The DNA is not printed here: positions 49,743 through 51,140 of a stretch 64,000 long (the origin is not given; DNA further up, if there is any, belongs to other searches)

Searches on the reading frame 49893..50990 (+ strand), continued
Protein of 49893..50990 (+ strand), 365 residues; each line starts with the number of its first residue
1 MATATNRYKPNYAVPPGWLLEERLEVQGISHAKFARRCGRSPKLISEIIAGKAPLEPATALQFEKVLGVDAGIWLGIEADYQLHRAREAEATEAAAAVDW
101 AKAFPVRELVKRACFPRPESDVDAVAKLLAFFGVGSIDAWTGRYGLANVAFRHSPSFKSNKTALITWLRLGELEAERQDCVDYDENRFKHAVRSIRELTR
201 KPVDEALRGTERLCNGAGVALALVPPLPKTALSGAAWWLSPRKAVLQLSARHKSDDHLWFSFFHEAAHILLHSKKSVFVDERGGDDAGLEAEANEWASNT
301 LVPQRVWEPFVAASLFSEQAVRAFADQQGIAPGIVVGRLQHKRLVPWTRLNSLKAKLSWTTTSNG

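Call 49: search_protein_families(library=padloc, proteins=[window:49893-50990:+], max_evalue=0.1)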
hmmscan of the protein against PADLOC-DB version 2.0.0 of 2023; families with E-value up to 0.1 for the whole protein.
window:49893-50990:+ (365 aa): 12 families
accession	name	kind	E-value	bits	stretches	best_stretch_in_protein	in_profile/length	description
PDLC03982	PD-Lambda-2_B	-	1.1e-35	121.7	1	23-343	67-377/402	-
PDLC04141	capP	-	3.3e-08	31.3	1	233-327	44-138/242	capP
PDLC03954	RmrA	-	4.1e-06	24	1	189-305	145-255/380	-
PDLC03948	RmrA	-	5.2e-05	20.3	1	184-306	138-255/397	-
PDLC03945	RmrA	-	7.3e-05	20.1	1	238-305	188-254/394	-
PDLC03953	RmrA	-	0.00011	19.6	1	232-312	182-254/373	-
PDLC03947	RmrA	-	0.00016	18.6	1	236-308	187-258/383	-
PDLC03949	RmrA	-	0.00034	17.6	1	250-305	181-229/363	-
PDLC03944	RmrA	-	0.00047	17.3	1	231-307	172-248/384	-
PDLC03952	RmrA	-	0.00097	16.1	1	228-307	191-269/395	-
PDLC03946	RmrA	-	0.0017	15.1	1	237-305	171-231/357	-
PDLC03950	RmrA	-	0.0094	13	1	251-306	189-243/369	-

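Call 77: list_cluster_members(proteins=[window:49893-50990:+, L179:978-2069:+])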
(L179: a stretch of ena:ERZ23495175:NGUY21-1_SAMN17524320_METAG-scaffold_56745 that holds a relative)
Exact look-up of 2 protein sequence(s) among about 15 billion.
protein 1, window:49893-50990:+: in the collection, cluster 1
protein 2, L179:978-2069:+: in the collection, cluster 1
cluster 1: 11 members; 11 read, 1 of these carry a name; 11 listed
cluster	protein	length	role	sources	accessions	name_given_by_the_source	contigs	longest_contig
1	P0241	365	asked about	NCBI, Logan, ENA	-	-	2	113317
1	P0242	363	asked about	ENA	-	-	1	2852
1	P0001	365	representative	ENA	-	-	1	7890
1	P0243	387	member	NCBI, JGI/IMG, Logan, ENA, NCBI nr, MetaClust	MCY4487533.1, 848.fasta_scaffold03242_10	MAG: HigA family addiction module antitoxin [Deltaproteobacteria bacterium] | HigA family addiction module antitoxin [Deltaproteobacteria bacterium] | \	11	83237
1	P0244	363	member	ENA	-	-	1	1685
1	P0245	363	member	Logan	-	-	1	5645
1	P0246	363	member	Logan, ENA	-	-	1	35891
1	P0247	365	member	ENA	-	-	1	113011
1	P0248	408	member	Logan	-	-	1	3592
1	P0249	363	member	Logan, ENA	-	-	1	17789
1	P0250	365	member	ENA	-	-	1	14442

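Call 78: find_encoding_contigs(protein=P0246, flank=6000, max_places=4)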
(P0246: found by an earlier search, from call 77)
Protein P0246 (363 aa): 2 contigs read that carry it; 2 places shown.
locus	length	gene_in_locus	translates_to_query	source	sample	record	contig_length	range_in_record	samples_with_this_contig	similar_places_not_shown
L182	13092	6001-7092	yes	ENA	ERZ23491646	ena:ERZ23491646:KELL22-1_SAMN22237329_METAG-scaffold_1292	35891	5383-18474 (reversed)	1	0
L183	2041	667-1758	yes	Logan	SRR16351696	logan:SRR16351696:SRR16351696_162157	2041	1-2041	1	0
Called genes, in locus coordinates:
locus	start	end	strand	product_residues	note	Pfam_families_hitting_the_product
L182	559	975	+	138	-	PF15970:HicB-like_2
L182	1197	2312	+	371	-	PF04909:Amidohydro_2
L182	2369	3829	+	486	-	PF00682:HMGL-like, PF02436:PYC_OADA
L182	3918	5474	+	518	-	PF00342:PGI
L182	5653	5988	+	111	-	-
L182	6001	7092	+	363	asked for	PF06114:Peptidase_M78 (weak)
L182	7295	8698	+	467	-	PF03315:SDH_beta, PF03313:SDH_alpha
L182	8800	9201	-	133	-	PF03928:HbpS-like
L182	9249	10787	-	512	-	PF00501:AMP-binding, PF13193:AMP-binding_C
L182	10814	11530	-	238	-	PF01177:Asp_Glu_race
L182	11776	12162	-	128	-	PF01850:PIN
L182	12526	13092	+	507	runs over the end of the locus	PF01425:Amidase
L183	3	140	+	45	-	?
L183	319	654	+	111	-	-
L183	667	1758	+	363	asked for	PF06114:Peptidase_M78 (weak)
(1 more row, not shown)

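Call 79: find_encoding_contigs(protein=P0243, flank=6000, max_places=6)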
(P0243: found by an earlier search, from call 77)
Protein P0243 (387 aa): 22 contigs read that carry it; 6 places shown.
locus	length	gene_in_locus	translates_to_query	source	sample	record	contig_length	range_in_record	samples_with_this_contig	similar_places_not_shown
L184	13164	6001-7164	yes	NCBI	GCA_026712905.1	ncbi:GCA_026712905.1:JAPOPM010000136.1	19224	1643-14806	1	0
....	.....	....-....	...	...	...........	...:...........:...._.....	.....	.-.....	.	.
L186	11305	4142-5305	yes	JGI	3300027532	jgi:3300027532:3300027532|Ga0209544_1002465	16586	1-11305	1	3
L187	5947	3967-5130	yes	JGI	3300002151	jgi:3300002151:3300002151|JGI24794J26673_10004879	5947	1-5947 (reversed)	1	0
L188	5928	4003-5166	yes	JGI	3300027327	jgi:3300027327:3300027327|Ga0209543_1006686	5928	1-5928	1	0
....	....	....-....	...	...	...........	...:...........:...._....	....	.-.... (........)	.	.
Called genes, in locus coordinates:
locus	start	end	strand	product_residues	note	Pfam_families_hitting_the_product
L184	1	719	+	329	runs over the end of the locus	-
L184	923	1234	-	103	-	-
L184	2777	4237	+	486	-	PF00682:HMGL-like, PF02436:PYC_OADA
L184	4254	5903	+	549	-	PF00342:PGI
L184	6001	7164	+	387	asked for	PF06114:Peptidase_M78 (faint)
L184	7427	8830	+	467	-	PF03315:SDH_beta, PF03313:SDH_alpha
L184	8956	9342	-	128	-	PF01850:PIN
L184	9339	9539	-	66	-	PF09957:VapB_antitoxin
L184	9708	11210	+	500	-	PF01425:Amidase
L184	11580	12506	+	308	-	PF00248:Aldo_ket_red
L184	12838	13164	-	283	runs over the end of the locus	PF00005:ABC_tran, PF02463:SMC_N (weak), PF13304:AAA_21 (faint)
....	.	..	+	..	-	?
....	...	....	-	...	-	-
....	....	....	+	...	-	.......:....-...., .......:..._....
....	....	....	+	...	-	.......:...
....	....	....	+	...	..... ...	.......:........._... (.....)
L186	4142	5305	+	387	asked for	PF06114:Peptidase_M78 (faint)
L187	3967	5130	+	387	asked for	PF06114:Peptidase_M78 (faint)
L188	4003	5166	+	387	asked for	PF06114:Peptidase_M78 (faint)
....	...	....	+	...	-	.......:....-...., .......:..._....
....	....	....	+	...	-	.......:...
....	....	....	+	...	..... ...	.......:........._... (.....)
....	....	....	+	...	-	?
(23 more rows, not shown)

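Call 84: search_protein_families(library=pfam, proteins=[L184:6001-7164:+], max_evalue=0.01)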
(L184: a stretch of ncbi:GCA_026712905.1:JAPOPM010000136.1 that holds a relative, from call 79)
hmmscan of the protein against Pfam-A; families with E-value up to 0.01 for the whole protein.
L184:6001-7164:+ (387 aa): 3 families
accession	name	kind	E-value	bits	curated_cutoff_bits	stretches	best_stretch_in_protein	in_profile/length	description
PF06114.19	Peptidase_M78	-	1.1e-05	25.7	22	1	250-326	12-87/123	IrrE N-terminal-like domain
PF01381.28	HTH_3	-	4.1e-05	24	23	1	46-95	3-52/55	Helix-turn-helix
PF13560.12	HTH_31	-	6.7e-05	23.6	27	1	46-94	8-57/64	Helix-turn-helix domain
